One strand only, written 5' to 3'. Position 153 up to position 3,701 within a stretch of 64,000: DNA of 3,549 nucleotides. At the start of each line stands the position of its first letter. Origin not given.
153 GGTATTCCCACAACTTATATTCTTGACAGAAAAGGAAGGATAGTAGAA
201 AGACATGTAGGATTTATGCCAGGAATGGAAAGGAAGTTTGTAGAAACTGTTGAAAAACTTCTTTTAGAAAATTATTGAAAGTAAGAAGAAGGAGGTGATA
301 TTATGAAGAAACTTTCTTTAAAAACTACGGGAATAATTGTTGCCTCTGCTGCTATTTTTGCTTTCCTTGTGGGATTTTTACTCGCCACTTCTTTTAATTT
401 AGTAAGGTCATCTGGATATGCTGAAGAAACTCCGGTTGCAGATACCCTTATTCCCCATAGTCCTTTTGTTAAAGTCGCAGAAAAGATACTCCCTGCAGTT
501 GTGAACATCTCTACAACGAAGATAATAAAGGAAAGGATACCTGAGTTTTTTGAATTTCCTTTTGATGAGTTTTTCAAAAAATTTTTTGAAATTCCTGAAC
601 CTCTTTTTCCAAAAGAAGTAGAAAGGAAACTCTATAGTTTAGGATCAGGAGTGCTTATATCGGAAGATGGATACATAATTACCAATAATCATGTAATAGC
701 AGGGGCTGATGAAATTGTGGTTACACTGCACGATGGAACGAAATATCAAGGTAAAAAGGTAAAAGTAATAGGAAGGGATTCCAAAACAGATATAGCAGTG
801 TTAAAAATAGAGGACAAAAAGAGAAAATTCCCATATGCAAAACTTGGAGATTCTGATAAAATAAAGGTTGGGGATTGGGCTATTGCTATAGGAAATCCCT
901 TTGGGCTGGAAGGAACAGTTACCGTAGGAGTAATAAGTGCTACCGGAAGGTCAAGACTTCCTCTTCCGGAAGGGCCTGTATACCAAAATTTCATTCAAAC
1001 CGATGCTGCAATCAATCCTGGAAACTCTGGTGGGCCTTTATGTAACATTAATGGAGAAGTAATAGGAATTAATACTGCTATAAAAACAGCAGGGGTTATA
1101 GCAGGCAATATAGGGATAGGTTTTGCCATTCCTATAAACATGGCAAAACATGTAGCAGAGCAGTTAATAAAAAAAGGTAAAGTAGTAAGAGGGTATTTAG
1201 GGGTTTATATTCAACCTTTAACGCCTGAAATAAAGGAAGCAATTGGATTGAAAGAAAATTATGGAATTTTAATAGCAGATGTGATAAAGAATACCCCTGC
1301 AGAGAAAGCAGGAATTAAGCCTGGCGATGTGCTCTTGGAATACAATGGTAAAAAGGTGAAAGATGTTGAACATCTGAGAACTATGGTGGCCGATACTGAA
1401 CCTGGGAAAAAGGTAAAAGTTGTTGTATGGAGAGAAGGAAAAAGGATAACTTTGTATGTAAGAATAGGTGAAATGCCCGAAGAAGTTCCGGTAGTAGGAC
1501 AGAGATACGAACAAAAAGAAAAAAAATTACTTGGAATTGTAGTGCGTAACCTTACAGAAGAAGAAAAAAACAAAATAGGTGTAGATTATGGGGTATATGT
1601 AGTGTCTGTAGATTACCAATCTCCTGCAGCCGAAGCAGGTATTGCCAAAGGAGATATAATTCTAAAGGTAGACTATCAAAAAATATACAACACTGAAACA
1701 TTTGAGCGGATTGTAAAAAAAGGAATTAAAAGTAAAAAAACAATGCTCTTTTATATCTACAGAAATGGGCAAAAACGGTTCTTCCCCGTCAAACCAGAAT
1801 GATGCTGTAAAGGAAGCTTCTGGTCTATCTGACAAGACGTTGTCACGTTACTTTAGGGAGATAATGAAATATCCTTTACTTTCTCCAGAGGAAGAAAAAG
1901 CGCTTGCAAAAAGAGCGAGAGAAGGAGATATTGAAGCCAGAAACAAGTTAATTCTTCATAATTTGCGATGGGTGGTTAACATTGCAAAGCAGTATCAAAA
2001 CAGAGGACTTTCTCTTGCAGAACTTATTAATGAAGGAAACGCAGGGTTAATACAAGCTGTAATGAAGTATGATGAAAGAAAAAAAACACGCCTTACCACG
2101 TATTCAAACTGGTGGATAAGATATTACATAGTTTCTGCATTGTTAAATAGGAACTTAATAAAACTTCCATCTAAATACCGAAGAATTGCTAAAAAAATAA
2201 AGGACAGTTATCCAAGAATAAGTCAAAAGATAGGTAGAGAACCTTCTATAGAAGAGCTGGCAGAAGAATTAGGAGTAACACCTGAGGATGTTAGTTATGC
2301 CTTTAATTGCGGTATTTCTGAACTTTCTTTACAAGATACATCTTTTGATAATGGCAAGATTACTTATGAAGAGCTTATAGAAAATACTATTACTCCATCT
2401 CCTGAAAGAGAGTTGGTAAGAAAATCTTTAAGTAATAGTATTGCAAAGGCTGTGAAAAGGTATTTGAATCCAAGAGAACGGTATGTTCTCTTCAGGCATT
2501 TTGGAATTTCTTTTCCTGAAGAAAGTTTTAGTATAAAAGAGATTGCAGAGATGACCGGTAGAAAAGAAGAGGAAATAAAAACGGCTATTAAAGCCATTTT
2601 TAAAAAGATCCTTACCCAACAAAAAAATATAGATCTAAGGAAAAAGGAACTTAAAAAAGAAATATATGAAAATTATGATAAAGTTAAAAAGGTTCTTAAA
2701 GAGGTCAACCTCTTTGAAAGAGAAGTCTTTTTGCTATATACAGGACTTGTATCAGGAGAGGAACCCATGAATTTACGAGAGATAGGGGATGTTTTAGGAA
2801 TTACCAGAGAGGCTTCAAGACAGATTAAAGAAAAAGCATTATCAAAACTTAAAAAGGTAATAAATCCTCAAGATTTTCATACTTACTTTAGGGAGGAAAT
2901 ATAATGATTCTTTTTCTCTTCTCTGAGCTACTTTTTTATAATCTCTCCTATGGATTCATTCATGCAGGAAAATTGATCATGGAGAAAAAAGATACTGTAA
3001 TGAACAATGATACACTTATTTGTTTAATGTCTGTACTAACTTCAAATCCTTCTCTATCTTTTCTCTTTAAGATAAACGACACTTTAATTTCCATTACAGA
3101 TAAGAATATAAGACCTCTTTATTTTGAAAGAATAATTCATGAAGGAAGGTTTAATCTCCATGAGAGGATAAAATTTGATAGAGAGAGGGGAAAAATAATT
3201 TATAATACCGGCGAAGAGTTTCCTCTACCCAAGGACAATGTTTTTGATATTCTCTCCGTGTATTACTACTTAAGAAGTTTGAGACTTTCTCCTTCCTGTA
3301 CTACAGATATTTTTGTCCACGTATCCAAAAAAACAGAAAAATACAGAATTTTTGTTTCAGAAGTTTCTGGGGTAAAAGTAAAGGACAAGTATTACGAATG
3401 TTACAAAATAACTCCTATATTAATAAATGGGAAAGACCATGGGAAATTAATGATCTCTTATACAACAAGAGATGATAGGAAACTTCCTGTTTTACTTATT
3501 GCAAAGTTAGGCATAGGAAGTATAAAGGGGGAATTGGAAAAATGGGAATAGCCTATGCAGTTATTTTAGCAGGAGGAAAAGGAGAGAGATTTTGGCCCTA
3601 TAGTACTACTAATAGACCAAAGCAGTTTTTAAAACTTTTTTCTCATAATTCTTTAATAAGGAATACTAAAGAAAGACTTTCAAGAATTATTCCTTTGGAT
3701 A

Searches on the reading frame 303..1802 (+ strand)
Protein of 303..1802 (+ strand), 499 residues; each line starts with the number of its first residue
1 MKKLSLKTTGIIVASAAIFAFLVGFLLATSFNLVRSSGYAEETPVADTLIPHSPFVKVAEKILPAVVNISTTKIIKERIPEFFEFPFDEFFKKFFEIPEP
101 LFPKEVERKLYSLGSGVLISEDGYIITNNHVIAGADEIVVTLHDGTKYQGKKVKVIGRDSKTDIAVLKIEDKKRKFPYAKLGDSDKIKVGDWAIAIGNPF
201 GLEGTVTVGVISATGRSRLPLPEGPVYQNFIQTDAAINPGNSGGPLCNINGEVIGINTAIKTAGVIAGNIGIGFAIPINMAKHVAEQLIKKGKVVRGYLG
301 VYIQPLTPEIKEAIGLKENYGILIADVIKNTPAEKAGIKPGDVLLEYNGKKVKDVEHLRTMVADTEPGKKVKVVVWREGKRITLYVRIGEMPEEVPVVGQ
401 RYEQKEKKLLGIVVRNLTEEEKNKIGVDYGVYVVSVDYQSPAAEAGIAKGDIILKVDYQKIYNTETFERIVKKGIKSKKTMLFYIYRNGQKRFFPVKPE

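Call 31: search_protein_families(library=pfam, proteins=[window:303-1802:+], max_evalue=0.00001)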
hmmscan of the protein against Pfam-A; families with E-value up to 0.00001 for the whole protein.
window:303-1802:+ (499 aa): 6 families
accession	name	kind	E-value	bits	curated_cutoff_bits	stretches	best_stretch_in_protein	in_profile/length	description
PF13365.12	Trypsin_2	-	4.2e-35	122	27.6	1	114-256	1-144/144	Trypsin-like peptidase domain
PF13180.12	PDZ_2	-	2.3e-32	111.5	27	2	297-386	1-78/80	PDZ domain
PF17820.7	PDZ_6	-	7.5e-25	86.9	27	2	324-377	2-54/54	PDZ domain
PF00089.32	Trypsin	-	3.7e-24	86.2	20.6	1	113-283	26-218/220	Trypsin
PF00595.29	PDZ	-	1.4e-19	70.6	23.2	2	295-375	8-80/81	PDZ domain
PF04495.20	GRASP55_65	-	3.4e-09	37.6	27.7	0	395-490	14-103/138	GRASP55/65 PDZ-like domain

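Call 44: find_encoding_contigs(protein=window:303-1802:+, flank=10000, max_places=6)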
Protein window:303-1802:+ (499 aa): 1 contig read that carries it; 1 place shown.
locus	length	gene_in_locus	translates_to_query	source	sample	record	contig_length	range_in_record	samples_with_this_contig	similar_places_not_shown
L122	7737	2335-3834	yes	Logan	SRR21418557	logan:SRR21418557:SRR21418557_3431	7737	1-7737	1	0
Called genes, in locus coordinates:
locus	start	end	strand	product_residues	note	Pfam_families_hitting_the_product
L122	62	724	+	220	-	PF00085:Thioredoxin (faint), PF14595:Thioredoxin_9 (faint), PF23357:DUF7088 (faint), PF13098:Thioredoxin_2 (faint), PF05768:Glrx-like (faint), PF13192:Thioredoxin_3 (weak), PF00462:Glutaredoxin (weak), PF13192:Thioredoxin_3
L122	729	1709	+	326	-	PF01946:Thi4 (faint), PF00890:FAD_binding_2 (faint), PF01134:GIDA (faint), PF03486:HI0933_like (faint), PF07992:Pyr_redox_2, PF13738:Pyr_redox_3, PF01266:DAO (weak), PF00070:Pyr_redox, +1 more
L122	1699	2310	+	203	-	PF00578:AhpC-TSA, PF08534:Redoxin, PF00085:Thioredoxin, PF13098:Thioredoxin_2, PF13905:Thioredoxin_8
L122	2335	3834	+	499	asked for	PF00089:Trypsin, PF13365:Trypsin_2, PF00595:PDZ, PF13180:PDZ_2, PF17820:PDZ_6, PF00595:PDZ (weak), PF13180:PDZ_2, PF17820:PDZ_6, +2 more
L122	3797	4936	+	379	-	PF00140:Sigma70_r1_2, PF04542:Sigma70_r2, PF04539:Sigma70_r3, PF04545:Sigma70_r4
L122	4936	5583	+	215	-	PF11306:DUF3108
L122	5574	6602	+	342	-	PF00483:NTP_transferase, PF22640:ManC_GMP_beta-helix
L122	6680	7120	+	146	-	PF05036:SPOR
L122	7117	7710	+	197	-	PF01725:Ham1p_like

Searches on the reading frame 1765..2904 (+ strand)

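Call 31: search_protein_families(library=pfam, proteins=[window:1765-2904:+], max_evalue=0.00001)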
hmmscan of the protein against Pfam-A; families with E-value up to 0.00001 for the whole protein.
window:1765-2904:+ (379 aa): 4 families
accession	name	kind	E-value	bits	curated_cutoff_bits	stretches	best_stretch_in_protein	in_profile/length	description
PF04545.22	Sigma70_r4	-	1.5e-18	66.5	24.1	1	318-364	9-50/50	Sigma-70, region 4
PF04542.20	Sigma70_r2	-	4e-13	49.4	24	1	62-127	1-66/71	Sigma-70 region 2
PF04539.22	Sigma70_r3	-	8.8e-12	45.4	25.3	1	144-215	5-76/78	Sigma-70 region 3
PF00140.25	Sigma70_r1_2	-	2.8e-11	43.6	22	1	26-55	3-32/34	Sigma-70 factor, region 1.2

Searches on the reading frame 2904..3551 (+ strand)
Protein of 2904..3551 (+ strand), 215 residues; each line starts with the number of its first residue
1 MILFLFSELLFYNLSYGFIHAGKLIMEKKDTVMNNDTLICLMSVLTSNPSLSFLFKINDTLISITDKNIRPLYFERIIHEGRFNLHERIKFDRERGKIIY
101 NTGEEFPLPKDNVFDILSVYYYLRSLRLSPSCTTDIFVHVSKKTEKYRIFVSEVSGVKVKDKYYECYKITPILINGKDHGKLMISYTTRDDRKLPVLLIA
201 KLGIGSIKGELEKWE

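Call 31: search_protein_families(library=pfam, proteins=[window:2904-3551:+], max_evalue=0.00001)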
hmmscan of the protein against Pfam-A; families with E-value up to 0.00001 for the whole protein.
window:2904-3551:+ (215 aa): 1 family
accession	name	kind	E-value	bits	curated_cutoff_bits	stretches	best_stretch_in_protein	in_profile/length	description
PF11306.15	DUF3108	-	7.9e-28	98.1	26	1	12-211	2-208/209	Protein of unknown function (DUF3108)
